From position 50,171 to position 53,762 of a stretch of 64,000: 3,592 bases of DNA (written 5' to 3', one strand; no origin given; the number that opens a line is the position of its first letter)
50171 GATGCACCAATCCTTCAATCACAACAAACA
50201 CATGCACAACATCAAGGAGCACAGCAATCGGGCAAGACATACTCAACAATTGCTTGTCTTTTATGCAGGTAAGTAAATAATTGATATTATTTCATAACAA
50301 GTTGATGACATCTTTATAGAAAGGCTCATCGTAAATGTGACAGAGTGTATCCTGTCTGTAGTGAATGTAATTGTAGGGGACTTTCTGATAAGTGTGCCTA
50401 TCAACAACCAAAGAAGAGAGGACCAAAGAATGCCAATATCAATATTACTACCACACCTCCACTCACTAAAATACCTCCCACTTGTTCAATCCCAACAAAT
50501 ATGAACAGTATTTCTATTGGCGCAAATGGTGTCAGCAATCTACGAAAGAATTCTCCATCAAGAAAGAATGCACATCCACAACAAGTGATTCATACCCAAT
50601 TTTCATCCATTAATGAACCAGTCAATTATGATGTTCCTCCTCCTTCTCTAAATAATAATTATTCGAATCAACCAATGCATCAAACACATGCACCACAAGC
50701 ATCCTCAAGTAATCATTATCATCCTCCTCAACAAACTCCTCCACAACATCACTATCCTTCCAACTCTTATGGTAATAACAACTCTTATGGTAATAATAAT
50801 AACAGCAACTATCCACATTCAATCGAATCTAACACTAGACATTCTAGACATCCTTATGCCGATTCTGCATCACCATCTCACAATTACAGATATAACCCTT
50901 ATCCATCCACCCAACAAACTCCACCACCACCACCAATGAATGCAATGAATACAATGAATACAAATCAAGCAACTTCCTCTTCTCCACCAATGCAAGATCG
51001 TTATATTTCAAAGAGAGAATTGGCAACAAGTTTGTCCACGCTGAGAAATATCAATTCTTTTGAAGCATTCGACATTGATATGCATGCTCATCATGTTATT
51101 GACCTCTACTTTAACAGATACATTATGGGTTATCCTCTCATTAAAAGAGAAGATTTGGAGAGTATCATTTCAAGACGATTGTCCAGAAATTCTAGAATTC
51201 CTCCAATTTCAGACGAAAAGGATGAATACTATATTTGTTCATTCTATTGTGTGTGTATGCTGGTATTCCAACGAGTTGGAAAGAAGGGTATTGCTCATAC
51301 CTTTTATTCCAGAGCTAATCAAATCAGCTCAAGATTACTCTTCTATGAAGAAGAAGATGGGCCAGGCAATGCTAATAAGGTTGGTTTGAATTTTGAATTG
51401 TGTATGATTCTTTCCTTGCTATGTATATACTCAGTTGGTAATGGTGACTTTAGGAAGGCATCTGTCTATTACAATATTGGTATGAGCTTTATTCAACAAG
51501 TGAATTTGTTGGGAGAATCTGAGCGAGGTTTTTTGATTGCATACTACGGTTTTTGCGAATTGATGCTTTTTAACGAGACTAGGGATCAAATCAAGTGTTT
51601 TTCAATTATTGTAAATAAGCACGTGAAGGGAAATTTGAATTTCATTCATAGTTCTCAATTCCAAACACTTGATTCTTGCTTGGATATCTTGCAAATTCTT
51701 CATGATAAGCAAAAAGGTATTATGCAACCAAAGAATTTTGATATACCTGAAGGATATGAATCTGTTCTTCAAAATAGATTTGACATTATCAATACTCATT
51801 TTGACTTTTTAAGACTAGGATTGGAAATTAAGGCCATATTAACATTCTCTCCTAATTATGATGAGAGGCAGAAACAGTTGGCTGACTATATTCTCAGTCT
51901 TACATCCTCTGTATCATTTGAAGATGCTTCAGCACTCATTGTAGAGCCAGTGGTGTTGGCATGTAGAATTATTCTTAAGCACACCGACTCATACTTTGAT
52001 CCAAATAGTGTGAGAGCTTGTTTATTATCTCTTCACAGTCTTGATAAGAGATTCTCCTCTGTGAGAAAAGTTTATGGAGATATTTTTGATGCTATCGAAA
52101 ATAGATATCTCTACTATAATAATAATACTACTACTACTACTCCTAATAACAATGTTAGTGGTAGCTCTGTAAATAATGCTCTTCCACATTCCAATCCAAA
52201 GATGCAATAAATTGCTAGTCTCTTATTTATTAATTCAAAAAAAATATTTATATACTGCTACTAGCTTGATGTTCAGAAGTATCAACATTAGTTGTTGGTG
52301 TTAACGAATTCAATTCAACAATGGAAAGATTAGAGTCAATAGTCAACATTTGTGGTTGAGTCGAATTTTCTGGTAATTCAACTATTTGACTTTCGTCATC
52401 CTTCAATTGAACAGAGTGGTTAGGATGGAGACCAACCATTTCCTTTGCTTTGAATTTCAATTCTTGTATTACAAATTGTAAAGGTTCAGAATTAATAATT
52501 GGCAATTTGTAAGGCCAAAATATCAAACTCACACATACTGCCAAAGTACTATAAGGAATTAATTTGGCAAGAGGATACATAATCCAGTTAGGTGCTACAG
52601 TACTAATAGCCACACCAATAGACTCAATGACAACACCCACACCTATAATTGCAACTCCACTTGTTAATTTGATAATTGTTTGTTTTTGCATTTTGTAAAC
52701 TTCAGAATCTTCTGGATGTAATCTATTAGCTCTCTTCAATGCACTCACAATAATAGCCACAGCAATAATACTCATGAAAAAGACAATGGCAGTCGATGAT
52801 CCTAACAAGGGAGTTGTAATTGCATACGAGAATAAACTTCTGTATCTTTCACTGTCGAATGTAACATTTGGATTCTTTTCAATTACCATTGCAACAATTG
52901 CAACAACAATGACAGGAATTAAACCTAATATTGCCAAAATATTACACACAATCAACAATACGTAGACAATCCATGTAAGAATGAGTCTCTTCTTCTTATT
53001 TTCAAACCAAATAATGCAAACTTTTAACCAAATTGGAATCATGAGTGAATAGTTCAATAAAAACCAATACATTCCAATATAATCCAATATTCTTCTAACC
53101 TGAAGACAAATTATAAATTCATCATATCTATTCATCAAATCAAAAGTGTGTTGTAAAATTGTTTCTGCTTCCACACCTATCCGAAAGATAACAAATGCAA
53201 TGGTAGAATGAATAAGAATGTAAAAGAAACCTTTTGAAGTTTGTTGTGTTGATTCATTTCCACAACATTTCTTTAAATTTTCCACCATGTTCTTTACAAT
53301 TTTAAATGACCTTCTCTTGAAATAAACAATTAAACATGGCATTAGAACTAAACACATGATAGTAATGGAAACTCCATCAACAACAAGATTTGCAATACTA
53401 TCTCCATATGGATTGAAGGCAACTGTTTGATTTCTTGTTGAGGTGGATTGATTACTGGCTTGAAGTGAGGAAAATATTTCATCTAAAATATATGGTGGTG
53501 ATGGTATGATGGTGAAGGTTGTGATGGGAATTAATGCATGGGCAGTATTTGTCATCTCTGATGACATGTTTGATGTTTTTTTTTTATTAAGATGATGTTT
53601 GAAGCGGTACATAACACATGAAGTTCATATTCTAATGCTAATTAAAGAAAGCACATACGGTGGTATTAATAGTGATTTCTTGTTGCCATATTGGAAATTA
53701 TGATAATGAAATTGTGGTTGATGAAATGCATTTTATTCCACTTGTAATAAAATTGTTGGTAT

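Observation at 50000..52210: GAL4-type Zn(II)2Cys6 transcription factor in a non-fungal, flagellate-type genome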

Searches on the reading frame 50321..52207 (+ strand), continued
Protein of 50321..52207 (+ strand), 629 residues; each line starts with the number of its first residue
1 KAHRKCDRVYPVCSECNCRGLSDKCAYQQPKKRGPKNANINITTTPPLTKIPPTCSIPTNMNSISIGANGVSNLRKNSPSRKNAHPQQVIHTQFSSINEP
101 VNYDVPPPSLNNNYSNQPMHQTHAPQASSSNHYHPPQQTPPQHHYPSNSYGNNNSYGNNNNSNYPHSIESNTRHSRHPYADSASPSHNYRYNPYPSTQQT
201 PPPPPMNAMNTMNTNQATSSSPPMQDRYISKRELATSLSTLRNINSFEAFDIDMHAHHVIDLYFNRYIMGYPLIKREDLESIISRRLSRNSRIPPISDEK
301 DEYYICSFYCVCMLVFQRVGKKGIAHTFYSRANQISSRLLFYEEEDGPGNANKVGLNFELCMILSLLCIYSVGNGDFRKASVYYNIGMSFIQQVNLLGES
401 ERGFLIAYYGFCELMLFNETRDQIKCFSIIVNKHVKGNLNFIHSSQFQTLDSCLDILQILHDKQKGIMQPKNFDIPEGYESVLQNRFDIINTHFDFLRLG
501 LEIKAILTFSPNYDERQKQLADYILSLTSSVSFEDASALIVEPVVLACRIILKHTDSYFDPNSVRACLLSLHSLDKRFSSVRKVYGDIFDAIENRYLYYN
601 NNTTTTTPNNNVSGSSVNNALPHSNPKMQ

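Call 79: search_protein_families(library=pfam, alignment_id=A7, max_evalue=0.01)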
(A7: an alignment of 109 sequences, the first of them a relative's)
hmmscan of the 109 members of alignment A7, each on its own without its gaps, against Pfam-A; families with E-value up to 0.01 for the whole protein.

A. member 1, P0051 (349 aa): 1 family
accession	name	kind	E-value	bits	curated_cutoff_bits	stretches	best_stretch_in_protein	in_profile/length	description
PF00172.23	Zn_clus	-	2e-07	31.4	21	1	40-78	1-38/39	Fungal Zn(2)-Cys(6) binuclear cluster domain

B. families by the number of members that match (of 109 scanned): 12 families
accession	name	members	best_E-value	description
PF00172.23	Zn_clus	106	1.6e-21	Fungal Zn(2)-Cys(6) binuclear cluster domain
PF04082.23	Fungal_trans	8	3.3e-25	Fungal specific transcription factor domain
PF02441.25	Flavoprotein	1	3.2e-28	Flavoprotein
PF00439.30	Bromodomain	1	4e-19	Bromodomain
PF07647.24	SAM_2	1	1.7e-05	SAM domain (Sterile alpha motif)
PF03048.19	Herpes_UL92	1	0.00011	UL92 family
PF00536.37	SAM_1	1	0.00032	SAM domain (Sterile alpha motif)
PF22722.2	NA-iREase1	1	0.0006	NACHT-associated inactive Restriction Endonuclease 1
PF17205.9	PSI_integrin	1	0.0023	Integrin plexin domain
PF07586.16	HXXSHH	1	0.0029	Protein of unknown function (DUF1552)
PF15446.12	zf-PHD-like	1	0.0032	PHD/FYVE-zinc-finger like domain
PF04621.18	ETS_PEA3_N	1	0.0058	PEA3 subfamily ETS-domain transcription factor N terminal domain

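Call 81: search_protein_families(library=pfam, proteins=[P0084, P0095, P0138, P0140, P0148, P0153, P0058, P0122, P0111, P0142], max_evalue=0.01)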
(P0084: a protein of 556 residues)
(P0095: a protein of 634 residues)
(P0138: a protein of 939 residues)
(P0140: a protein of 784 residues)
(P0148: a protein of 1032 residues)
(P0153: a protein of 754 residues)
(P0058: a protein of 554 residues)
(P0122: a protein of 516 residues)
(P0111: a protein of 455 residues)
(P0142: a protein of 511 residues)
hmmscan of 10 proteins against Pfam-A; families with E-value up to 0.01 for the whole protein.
P0084 (556 aa): 1 family
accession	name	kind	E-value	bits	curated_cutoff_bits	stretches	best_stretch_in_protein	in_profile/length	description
PF00172.23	Zn_clus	-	1.6e-21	76.5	21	2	10-47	1-38/39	Fungal Zn(2)-Cys(6) binuclear cluster domain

P0095 (634 aa): 2 families
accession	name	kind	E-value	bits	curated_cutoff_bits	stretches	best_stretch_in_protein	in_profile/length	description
PF00172.23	Zn_clus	-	7.9e-07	29.5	21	1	29-64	2-37/39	Fungal Zn(2)-Cys(6) binuclear cluster domain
PF04082.23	Fungal_trans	-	0.0005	19.7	23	1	254-422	116-233/262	Fungal specific transcription factor domain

P0138 (939 aa): 1 family
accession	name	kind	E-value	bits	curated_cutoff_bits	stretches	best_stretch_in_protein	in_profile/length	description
PF00172.23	Zn_clus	-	9e-05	22.9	21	1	32-59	2-29/39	Fungal Zn(2)-Cys(6) binuclear cluster domain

P0140 (784 aa): 2 families
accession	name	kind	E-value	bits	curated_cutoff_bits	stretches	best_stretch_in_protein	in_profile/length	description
PF04082.23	Fungal_trans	-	5.6e-21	75.2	23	1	186-399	33-260/262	Fungal specific transcription factor domain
PF00172.23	Zn_clus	-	1.5e-11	44.7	21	1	30-66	2-38/39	Fungal Zn(2)-Cys(6) binuclear cluster domain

P0148 (1032 aa): 2 families
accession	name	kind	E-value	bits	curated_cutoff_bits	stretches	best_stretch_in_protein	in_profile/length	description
PF04082.23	Fungal_trans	-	6e-19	68.6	23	1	371-617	3-225/262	Fungal specific transcription factor domain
PF00172.23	Zn_clus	-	1.6e-09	38.1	21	1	43-79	1-35/39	Fungal Zn(2)-Cys(6) binuclear cluster domain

P0153 (754 aa): 3 families
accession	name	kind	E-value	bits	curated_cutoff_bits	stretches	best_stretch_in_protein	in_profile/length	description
PF04082.23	Fungal_trans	-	1.5e-11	44.3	23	1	380-578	2-195/262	Fungal specific transcription factor domain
PF00172.23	Zn_clus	-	7e-09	36.1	21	1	126-162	2-36/39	Fungal Zn(2)-Cys(6) binuclear cluster domain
PF07586.16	HXXSHH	-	0.0029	17.7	30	1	173-237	153-218/307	Protein of unknown function (DUF1552)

P0058 (554 aa): 1 family
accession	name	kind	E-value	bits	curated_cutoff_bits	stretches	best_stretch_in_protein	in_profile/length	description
PF00172.23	Zn_clus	-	4.5e-07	30.3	21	1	11-48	1-38/39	Fungal Zn(2)-Cys(6) binuclear cluster domain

P0122 (516 aa): 2 families
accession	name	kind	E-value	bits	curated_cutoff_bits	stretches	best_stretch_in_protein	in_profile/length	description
PF00172.23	Zn_clus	-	1.3e-08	35.2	21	1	39-74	2-38/39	Fungal Zn(2)-Cys(6) binuclear cluster domain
PF04082.23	Fungal_trans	-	0.00021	20.9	23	1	150-266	2-129/262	Fungal specific transcription factor domain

P0111 (455 aa): 1 family
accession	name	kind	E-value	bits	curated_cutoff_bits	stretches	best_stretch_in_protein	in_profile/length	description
PF00172.23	Zn_clus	-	5.8e-08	33.1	21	1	27-65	1-38/39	Fungal Zn(2)-Cys(6) binuclear cluster domain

P0142 (511 aa): 2 families
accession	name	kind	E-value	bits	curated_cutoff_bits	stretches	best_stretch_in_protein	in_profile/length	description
PF02441.25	Flavoprotein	-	3.2e-28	98.8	22.7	1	298-496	2-154/162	Flavoprotein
PF00172.23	Zn_clus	-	1.3e-09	38.4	21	1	116-153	2-38/39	Fungal Zn(2)-Cys(6) binuclear cluster domain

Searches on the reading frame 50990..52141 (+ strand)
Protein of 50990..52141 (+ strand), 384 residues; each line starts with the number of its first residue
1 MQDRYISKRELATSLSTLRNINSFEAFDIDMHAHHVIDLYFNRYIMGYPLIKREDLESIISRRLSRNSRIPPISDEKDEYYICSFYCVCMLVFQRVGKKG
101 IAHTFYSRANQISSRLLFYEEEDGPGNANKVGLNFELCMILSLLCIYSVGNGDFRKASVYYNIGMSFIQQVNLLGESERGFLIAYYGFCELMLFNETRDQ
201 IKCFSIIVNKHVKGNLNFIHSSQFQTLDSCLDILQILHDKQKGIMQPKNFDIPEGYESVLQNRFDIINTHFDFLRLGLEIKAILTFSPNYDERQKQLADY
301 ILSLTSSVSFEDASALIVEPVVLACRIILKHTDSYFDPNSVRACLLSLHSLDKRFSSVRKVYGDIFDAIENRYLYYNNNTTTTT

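Call 53: search_solved_structures(query=A4, max_evalue=10, show_alignments=2)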
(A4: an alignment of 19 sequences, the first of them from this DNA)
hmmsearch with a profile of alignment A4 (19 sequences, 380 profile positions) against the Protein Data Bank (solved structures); distinct sequences matched with E-value up to 10: 4.
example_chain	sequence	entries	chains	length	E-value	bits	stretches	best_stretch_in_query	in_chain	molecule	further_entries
9lp2_A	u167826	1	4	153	0.1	14.9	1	106-210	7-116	dAID23.4L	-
5xhm_A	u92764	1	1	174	0.18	14.1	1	121-188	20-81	Ferritin, middle subunit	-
2wpq_A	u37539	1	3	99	0.89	11.8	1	225-302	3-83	TRIMERIC AUTOTRANSPORTER ADHESIN FRAGMENT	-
8gji_A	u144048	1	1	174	4.2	9.6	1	201-286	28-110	GCG binder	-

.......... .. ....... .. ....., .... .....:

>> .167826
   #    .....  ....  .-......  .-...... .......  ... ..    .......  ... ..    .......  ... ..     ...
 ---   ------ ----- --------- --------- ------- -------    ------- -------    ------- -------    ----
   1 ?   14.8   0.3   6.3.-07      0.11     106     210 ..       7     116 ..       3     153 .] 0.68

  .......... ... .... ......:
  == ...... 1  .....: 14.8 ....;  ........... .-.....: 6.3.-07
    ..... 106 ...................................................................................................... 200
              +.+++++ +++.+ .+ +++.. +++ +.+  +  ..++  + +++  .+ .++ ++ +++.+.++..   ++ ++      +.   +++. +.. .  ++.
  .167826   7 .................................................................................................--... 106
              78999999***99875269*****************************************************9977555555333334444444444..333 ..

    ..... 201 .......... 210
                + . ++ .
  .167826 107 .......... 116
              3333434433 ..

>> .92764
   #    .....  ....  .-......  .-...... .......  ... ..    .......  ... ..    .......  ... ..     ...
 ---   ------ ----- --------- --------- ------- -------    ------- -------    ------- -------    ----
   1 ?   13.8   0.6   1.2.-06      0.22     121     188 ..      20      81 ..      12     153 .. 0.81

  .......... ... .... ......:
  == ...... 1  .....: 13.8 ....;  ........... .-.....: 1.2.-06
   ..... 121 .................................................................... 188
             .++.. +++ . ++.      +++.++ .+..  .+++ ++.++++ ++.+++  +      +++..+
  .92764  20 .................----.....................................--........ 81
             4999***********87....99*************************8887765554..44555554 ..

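Call 54: find_homologous_proteins(query=A4, max_evalue=0.01)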
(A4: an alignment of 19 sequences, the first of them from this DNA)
Query A4 (19 sequences) (384 aa, profile of the alignment): 6 proteins with E <= 0.01 among 5187 candidates.
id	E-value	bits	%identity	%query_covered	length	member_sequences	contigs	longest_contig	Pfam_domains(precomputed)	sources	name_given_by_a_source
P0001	8.8e-113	395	58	98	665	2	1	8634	-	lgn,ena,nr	nr:unnamed protein product [Naegleria fowleri]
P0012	1.6e-105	371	60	94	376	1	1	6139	-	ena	-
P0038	6.8e-105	369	22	34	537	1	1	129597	-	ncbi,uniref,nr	ncbi:hypothetical protein C9374_012859 [Naegleria lovaniensis]|uniref:Uncharacterized protein n=1 Ta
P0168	3.2e-79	285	25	34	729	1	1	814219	PF00172.24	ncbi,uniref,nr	ncbi:hypothetical protein FDP41_012465 [Naegleria fowleri]|uniref:Zn(2)-C6 fungal-type domain-contai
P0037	7.1e-74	267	22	34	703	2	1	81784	PF00172.24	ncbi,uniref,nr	ncbi:hypothetical protein C9374_013147 [Naegleria lovaniensis]|uniref:Zn(2)-C6 fungal-type domain-co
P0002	6.8e-67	244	59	71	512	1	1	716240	PF00172.24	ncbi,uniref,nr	ncbi:hypothetical protein C9374_001938 [Naegleria lovaniensis]|uniref:Zn(2)-C6 fungal-type domain-co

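Call 63: predict_structure(alignment_id=A5)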
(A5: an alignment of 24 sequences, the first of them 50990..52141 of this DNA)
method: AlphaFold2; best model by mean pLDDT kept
length: 384 residues; sequences in the alignment: 24
mean_pLDDT: 86.5   pTM: 0.88
mean pLDDT of the five models: 86.5, 86.1, 85.3, 84.7, 83.7
residues with pLDDT >= 90: 214; 70-90: 120; 50-70: 43; < 50: 7
segments of 3 or more residues with pLDDT < 50: none
pLDDT, mean of each block of 10 residues (from residue 1): 70 94 95 95 87 91 81 79 97 97 98 81 51 81 97 97 86 70 91 91 84 66 83 86 69 71 85 95 91 94 95 95 96 84 97 98 97 84 47
secondary structure, 60 per line:
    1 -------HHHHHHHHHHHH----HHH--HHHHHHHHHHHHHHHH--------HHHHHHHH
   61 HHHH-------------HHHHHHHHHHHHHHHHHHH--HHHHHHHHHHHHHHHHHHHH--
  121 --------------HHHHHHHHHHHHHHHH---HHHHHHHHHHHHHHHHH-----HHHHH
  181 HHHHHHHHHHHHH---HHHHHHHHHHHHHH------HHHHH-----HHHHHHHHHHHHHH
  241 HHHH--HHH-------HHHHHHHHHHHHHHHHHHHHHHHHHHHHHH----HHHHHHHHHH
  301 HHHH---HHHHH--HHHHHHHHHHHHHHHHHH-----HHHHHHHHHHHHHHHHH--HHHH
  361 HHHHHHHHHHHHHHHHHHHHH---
elements in order: H8-19 H29-44 H53-64 H78-96 H99-118 H135-150 H154-170 H176-193 H197-210 H217-221 H227-244 H257-286 H291-304 H308-312 H315-332 H338-354 H357-381

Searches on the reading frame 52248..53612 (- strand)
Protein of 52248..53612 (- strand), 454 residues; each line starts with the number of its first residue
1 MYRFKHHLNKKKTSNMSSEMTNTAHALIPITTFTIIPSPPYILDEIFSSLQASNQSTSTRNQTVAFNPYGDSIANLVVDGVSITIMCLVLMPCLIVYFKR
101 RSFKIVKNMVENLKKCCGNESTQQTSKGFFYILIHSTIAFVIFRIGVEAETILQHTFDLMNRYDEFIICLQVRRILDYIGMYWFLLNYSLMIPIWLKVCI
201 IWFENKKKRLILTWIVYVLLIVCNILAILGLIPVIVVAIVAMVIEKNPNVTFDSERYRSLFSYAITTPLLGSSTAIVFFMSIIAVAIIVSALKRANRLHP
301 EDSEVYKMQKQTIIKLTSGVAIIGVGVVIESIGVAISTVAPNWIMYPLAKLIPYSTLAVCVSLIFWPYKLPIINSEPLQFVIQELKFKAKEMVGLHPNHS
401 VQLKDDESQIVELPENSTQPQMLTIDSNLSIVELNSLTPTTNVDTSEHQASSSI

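Call 8: list_cluster_members(proteins=[window:52248-53612:-, window:53766-56525:-, window:6213-9452:-, window:36054-37826:+, window:3895-5295:+, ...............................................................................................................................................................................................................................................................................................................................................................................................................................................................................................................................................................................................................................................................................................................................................])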
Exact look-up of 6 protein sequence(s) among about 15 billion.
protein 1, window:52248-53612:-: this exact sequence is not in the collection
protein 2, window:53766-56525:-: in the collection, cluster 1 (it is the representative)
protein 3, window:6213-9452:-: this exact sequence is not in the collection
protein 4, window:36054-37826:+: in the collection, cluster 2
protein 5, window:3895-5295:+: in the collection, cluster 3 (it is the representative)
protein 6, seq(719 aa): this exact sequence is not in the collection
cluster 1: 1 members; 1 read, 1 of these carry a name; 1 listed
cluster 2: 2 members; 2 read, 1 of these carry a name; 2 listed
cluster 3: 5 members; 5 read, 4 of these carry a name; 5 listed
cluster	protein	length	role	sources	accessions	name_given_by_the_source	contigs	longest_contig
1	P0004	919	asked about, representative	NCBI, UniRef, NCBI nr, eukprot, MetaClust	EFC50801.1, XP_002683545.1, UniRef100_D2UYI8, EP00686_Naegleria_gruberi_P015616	dynamin family GTPase [Naegleria gruberi] | Dynamin family GTPase n=1 Tax=Naegleria gruberi TaxID=5762 RepID=D2UYI8_NAEGR | XP_002683545.1 dynamin family GTPase [Naegleria gruberi strain NEG-M]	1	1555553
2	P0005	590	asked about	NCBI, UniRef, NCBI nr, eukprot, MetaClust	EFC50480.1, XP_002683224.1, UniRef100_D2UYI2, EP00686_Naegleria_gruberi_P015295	hypothetical protein NAEGRDRAFT_56526 [Naegleria gruberi] | Uncharacterized protein n=1 Tax=Naegleria gruberi TaxID=5762 RepID=D2UYI2_NAEGR | uncharacterized protein NAEGRDRAFT_56526 [Naegleria gruberi]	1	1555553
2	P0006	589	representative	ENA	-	-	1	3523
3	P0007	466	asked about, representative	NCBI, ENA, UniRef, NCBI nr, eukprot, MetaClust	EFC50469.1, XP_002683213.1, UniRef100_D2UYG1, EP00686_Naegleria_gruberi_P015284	hypothetical protein NAEGRDRAFT_88226 [Naegleria gruberi] | Growth arrest-specific protein 8 domain-containing protein n=1 Tax=Naegleria gruberi ... | uncharacterized protein NAEGRDRAFT_88226 [Naegleria gruberi]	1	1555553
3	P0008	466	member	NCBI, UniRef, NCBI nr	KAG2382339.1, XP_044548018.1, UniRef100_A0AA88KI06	hypothetical protein C9374_005541 [Naegleria lovaniensis] | Growth arrest-specific protein 8 domain-containing protein n=1 Tax=Naegleria lovaniensis ... | uncharacterized protein C9374_005541 [Naegleria lovaniensis]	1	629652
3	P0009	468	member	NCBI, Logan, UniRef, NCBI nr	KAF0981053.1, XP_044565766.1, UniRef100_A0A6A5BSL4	hypothetical protein FDP41_012841 [Naegleria fowleri] | Growth arrest-specific protein 8 domain-containing protein n=1 Tax=Naegleria fowleri ... | uncharacterized protein FDP41_012841 [Naegleria fowleri]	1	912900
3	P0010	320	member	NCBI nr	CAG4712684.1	unnamed protein product [Naegleria fowleri]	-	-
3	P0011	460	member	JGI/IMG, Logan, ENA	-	-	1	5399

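Call 12: find_encoding_contigs(protein=P0004, flank=10000, max_places=2)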
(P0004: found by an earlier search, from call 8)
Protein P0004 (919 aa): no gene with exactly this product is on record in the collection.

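Call 35: search_protein_families(library=pfam, proteins=[window:52248-53612:-], max_evalue=0.001)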
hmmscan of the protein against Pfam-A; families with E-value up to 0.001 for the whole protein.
window:52248-53612:- (454 aa): 0 families
